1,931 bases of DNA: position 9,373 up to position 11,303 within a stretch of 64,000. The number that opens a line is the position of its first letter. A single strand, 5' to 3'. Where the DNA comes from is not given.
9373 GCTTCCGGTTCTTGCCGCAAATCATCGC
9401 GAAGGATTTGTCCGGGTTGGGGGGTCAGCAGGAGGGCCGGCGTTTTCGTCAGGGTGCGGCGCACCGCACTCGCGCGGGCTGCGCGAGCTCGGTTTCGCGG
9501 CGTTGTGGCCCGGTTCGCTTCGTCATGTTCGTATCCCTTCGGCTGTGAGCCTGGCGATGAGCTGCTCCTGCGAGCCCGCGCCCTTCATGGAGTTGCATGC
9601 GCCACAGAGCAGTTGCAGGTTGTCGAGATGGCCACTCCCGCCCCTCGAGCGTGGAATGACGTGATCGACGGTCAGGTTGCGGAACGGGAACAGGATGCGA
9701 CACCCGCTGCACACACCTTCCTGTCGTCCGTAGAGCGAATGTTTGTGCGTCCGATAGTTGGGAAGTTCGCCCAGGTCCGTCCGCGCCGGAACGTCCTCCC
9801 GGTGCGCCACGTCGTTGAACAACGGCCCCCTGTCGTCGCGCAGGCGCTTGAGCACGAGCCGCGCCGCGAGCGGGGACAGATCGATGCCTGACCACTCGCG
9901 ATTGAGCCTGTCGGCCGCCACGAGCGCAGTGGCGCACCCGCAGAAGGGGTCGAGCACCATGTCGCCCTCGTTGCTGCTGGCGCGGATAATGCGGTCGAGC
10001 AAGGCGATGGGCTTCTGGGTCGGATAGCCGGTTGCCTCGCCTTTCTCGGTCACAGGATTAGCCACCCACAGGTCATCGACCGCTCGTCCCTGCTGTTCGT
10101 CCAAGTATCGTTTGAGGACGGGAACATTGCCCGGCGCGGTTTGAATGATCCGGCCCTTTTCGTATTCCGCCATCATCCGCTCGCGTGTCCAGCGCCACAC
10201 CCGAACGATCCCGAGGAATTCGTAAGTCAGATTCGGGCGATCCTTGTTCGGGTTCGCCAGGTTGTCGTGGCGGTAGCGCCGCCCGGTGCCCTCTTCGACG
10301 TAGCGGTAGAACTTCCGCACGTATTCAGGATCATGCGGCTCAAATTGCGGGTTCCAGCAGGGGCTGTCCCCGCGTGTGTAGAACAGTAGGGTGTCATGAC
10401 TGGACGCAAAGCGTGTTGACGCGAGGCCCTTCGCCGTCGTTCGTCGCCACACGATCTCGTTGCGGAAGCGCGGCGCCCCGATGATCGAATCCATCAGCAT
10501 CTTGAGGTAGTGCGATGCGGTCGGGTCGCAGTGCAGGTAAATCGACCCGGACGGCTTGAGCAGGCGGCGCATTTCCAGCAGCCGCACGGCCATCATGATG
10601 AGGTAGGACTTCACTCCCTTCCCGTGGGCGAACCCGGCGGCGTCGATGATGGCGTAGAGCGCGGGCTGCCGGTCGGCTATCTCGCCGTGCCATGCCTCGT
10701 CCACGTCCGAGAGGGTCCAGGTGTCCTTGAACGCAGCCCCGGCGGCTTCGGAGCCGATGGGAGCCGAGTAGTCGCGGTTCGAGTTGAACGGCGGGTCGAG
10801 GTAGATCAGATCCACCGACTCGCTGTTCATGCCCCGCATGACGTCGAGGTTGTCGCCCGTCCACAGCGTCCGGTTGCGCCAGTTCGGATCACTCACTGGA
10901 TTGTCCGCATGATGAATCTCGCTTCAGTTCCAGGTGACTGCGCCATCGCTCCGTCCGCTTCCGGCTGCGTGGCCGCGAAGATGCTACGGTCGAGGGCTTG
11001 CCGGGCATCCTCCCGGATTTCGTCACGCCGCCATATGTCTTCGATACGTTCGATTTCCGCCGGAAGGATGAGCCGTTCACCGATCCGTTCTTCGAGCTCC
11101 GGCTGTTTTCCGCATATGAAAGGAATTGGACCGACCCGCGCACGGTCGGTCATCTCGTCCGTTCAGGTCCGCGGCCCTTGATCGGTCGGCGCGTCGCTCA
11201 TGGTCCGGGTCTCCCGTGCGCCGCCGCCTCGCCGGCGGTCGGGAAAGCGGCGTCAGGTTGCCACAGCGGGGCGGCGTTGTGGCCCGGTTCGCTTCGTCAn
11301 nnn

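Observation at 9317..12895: Tandemly duplicated genes for methyltransferase-HNH fusion proteins with swapped central recognition segments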

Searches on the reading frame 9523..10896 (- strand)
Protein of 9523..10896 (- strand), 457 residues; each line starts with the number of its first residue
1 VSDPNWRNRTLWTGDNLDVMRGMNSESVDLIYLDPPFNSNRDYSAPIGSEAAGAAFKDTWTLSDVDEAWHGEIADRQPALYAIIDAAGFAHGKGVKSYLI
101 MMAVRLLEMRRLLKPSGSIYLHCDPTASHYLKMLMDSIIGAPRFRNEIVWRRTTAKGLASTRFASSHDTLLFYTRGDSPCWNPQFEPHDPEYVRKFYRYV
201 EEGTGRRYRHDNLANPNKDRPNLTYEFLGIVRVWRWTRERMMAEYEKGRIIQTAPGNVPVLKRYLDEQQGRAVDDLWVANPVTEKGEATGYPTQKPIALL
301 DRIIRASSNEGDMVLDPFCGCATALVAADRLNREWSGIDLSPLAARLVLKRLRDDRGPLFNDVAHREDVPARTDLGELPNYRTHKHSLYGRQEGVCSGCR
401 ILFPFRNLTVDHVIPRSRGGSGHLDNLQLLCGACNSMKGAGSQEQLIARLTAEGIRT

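Call 4: search_protein_families(library=pfam, proteins=[window:9523-10896:-], max_evalue=0.01)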
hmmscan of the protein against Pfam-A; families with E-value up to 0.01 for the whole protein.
window:9523-10896:- (457 aa): 6 families
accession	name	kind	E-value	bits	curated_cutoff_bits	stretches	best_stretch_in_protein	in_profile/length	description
PF01555.25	N6_N4_Mtase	-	4e-40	138.5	26.7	1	28-345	1-216/221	DNA methylase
PF01844.29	HNH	-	1.3e-12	48.1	21.4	1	396-440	1-46/47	HNH endonuclease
PF14279.12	HNH_5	-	3.1e-12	46.7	27.5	1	396-448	1-53/56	HNH endonuclease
PF02945.21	Endonuclease_7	-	0.0012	19.1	23.6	1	384-441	14-66/82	Recombination endonuclease VII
PF03602.21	Cons_hypoth95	-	0.0035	17.5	24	0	21-42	105-128/182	Conserved hypothetical protein 95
PF13395.12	HNH_4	-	0.0076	16.6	22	0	406-439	16-49/54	HNH endonuclease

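Call 5: search_protein_families(library=ncbifam, proteins=[window:9523-10896:-], max_evalue=0.01)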
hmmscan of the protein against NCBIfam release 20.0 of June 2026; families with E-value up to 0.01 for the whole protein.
window:9523-10896:- (457 aa): 5 families
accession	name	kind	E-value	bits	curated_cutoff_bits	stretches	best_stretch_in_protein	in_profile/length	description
NF008572.0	PRK11524.1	equivalog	2.9e-25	89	292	2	289-353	193-257/294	adenine-specific DNA-methyltransferase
NF050803.1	DnaMtaseCcrMCaul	equivalog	4.4e-22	78.5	830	2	287-353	182-248/350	adenine-specific DNA-methyltransferase CcrM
NF010253.0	PRK13699.1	subfamily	8.2e-11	42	244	1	289-352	142-205/226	DNA methyltransferase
NF040563.1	guided_IscB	equivalog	1.2e-09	37.8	175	1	376-449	176-246/314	RNA-guided endonuclease IscB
NF049971.1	CRISPR_Cas9d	exception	9.5e-06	24.5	375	1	382-439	534-594/986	type II CRISPR RNA-guided endonuclease Cas9d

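Call 9: search_protein_families(library=padloc, proteins=[window:9523-10896:-], max_evalue=0.01)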
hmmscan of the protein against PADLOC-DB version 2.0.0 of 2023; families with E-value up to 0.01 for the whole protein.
window:9523-10896:- (457 aa): 75 families (the best 25 are shown)
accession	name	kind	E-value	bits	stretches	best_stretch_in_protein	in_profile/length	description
PDLC03354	MTase_II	-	1.5e-57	193.5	1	97-359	128-389/425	Type II methyltransferase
PDLC03339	MTase_II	-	1.4e-51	173.5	3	265-353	183-272/399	Type II methyltransferase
PDLC03300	MTase_II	-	3.7e-42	142.4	2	11-175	14-162/302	Type II methyltransferase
PDLC03633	MTase_III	-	3e-35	120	2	6-182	76-235/616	Type III methyltransferase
PDLC03371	MTase_II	-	2.3e-34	117.1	2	259-352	157-252/260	Type II methyltransferase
PDLC03636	MTase_III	-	2.1e-32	110.7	2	98-178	96-176/575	Type III methyltransferase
PDLC03644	MTase_III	-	1.9e-31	107.5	1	97-353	108-394/542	Type III methyltransferase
PDLC03299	MTase_II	-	2.1e-31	107.5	3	275-353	179-258/296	Type II methyltransferase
PDLC03638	MTase_III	-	4.5e-30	102.6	1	97-353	430-678/816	Type III methyltransferase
PDLC03634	MTase_III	-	1.7e-29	101.2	1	13-333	99-431/621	Type III methyltransferase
PDLC03635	MTase_III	-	9.5e-26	88.7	2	97-199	267-373/708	Type III methyltransferase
PDLC03641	MTase_III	-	9.9e-26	88.4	1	11-335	107-435/657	Type III methyltransferase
PDLC03216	MTase_II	-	3e-24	83.7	2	289-354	192-257/364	Type II methyltransferase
PDLC03238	MTase_II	-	7.5e-24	82.5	2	269-344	281-357/428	Type II methyltransferase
PDLC03738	oMTase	-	5.7e-22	75.9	3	290-341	203-254/376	orphan methyltransferase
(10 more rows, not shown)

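Call 10: search_protein_families(library=phrogs, proteins=[window:9523-10896:-], max_evalue=0.01)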
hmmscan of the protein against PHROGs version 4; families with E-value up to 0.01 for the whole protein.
window:9523-10896:- (457 aa): 39 families (the best 25 are shown)
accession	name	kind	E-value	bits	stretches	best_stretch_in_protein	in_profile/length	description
phrog_67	-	other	6.9e-56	191.7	1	10-385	125-378/743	DNA methyltransferase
phrog_498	-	other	6e-21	75.6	1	9-355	201-423/633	DNA methyltransferase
phrog_3008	-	other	1.6e-15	58.1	1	282-355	141-214/244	DNA methyltransferase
phrog_1035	-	DNA, RNA and nucleotide metabolism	1.8e-12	48.7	1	386-452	152-224/271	endonuclease VII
phrog_2118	-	DNA, RNA and nucleotide metabolism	4.6e-12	47.1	1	384-445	167-228/301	HNH endonuclease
phrog_23085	-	unknown function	5.3e-11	43.3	1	284-357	37-110/138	-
phrog_5718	-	DNA, RNA and nucleotide metabolism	1.2e-10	41.9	1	383-449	118-184/394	HNH endonuclease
phrog_6050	-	DNA, RNA and nucleotide metabolism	2.7e-10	40.6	1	373-447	291-368/402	HNH endonuclease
phrog_16726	-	DNA, RNA and nucleotide metabolism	3.5e-09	37.8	1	384-446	84-148/308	HNH endonuclease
phrog_8660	-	DNA, RNA and nucleotide metabolism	4.4e-09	37.7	1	383-444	114-182/196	HNH endonuclease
phrog_7785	-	DNA, RNA and nucleotide metabolism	4.4e-09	37.5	1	384-444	61-117/147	HNH endonuclease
phrog_18293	-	other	6.1e-09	36.9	1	287-341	42-96/119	methyltransferase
phrog_23148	-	unknown function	6.9e-09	36.9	1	283-353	77-147/165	-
phrog_6952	-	other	1.1e-08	36.2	1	261-341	86-164/181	DNA methyltransferase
phrog_1271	-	DNA, RNA and nucleotide metabolism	1.9e-08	35.1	1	380-444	253-321/361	HNH endonuclease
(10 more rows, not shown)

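Call 39: search_solved_structures(query=window:9523-10896:-, max_evalue=0.01, show_alignments=2)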
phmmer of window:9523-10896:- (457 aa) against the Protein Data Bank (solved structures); distinct sequences matched with E-value up to 0.01: 22.
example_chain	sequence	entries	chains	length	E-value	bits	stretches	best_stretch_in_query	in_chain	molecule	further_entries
9c3u_A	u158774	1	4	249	5.2e-16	61.3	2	272-342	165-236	Methyltransferase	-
6pbd_A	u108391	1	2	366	8e-16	60.7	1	289-340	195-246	Modification methylase CcrMI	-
8urk_A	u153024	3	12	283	8.1e-16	60.7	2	271-344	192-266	Methyltransferase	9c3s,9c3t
1g60_A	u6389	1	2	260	6.7e-14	54.4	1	258-342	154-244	Adenine-specific Methyltransferase MboIIA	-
6k0w_B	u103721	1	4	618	9.9e-12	47.2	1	8-175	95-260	Adenine specific DNA methyltransferase (Mod)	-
7dsu_A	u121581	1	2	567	5.2e-10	41.5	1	97-174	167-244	Mbo45V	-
2zie_A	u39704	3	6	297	2.7e-09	39.2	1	286-352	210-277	Putative modification methylase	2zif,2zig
5hfj_A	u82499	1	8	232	2.9e-09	39.1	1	276-343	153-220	Adenine specific DNA methyltransferase (DpnA)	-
5hek_A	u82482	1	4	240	3e-09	39.1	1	276-344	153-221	Adenine specific DNA methyltransferase (DpnA)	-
8s9m_A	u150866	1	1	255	4.2e-09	38.6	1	290-357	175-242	DNA cytosine-N4 methyltransferase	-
8s9n_A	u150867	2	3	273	5.5e-09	38.2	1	290-357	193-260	DNA cytosine-N4 methyltransferase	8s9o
4zcf_A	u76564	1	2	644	2.3e-08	36.1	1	10-177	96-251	Restriction endonuclease EcoP15I, modification subunit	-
1nw8_A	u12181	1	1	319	6.8e-08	34.6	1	268-348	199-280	MODIFICATION METHYLASE RSRI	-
1eg2_A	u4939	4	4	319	7.1e-08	34.5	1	268-347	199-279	MODIFICATION METHYLASE RSRI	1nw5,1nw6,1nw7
8d2k_A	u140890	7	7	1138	9.3e-06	27.5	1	396-440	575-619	CRISPR-associated endonuclease, Csn1 family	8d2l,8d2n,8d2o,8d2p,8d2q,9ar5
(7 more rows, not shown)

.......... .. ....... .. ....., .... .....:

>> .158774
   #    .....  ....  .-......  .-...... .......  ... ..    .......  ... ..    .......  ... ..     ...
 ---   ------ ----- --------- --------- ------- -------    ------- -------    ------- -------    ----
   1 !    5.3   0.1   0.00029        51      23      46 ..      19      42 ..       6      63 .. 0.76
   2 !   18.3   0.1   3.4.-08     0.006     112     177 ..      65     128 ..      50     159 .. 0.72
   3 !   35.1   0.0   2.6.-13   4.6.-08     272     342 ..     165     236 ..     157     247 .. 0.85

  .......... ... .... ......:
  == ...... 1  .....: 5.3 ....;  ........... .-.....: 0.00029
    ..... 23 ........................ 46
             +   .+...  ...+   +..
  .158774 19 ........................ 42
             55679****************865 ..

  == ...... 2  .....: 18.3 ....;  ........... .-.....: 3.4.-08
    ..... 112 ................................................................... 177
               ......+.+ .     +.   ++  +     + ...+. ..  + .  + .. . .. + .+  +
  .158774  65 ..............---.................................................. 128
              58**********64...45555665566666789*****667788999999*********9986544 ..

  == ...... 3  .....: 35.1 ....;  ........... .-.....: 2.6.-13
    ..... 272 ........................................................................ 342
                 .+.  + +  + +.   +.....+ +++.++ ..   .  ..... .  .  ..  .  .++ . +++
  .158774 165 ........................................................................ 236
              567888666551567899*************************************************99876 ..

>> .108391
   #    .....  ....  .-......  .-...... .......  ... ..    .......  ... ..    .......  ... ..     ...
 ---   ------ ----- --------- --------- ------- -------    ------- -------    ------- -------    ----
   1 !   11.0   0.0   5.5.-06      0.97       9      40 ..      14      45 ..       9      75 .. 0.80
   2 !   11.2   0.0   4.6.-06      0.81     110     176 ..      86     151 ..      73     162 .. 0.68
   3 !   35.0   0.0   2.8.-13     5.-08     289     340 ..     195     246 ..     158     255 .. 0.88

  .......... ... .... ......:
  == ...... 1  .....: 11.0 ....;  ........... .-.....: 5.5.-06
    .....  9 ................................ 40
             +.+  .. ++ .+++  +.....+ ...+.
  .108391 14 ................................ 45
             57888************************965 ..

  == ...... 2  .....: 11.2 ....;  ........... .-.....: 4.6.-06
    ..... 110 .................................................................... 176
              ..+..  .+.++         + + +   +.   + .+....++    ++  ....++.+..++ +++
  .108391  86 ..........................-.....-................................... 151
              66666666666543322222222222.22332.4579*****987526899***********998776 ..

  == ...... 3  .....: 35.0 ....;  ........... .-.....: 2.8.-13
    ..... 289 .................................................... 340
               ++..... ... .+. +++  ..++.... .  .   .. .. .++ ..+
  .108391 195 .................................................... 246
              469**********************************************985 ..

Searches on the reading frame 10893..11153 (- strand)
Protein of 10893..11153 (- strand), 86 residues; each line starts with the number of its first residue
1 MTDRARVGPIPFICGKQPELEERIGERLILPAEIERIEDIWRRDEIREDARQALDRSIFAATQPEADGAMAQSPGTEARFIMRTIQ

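Call 4: search_protein_families(library=pfam, proteins=[window:10893-11153:-], max_evalue=0.01)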
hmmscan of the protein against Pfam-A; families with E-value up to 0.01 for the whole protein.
window:10893-11153:- (86 aa): 0 families

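Call 5: search_protein_families(library=ncbifam, proteins=[window:10893-11153:-], max_evalue=0.01)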
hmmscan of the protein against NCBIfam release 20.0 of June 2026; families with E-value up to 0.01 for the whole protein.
window:10893-11153:- (86 aa): 0 families

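Call 9: search_protein_families(library=padloc, proteins=[window:10893-11153:-], max_evalue=0.01)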
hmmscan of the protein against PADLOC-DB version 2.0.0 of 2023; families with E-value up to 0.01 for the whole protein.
window:10893-11153:- (86 aa): 0 families

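Call 10: search_protein_families(library=phrogs, proteins=[window:10893-11153:-], max_evalue=0.01)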
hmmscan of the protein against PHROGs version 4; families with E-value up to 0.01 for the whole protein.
window:10893-11153:- (86 aa): 0 families

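Call 13: find_homologous_proteins(query=window:10893-11153:-, max_evalue=0.001)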
Query window:10893-11153:- (86 aa): 1 proteins with E <= 0.001 among 1 candidates.
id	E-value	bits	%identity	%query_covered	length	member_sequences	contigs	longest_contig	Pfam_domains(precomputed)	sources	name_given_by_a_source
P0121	3.9e-12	64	63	69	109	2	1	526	-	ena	-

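Call 43: find_encoding_contigs(protein=P0121, flank=3000, max_places=3)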
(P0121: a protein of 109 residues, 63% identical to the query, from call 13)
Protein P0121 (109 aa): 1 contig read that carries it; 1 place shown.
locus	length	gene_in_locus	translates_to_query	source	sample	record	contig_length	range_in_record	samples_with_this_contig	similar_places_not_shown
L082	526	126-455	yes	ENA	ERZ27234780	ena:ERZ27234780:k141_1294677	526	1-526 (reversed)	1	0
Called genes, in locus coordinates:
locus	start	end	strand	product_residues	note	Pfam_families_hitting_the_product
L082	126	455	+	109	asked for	-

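Call 71: search_protein_representatives(protein=window:10893-11153:-)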
Query: 86 residues. Proteins with E-value up to 0.001 (for the whole library): 5; up to 1e-10: 0; up to 1e-30: 0. The best 5 are listed.
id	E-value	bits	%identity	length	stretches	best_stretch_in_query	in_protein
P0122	6.2e-05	39.2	58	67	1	18-55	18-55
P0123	6.8e-05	39.1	55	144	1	18-57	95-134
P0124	1.1e-04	38.5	62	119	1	23-61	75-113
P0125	5.1e-04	36.3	51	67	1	18-64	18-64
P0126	8.7e-04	35.5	51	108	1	19-59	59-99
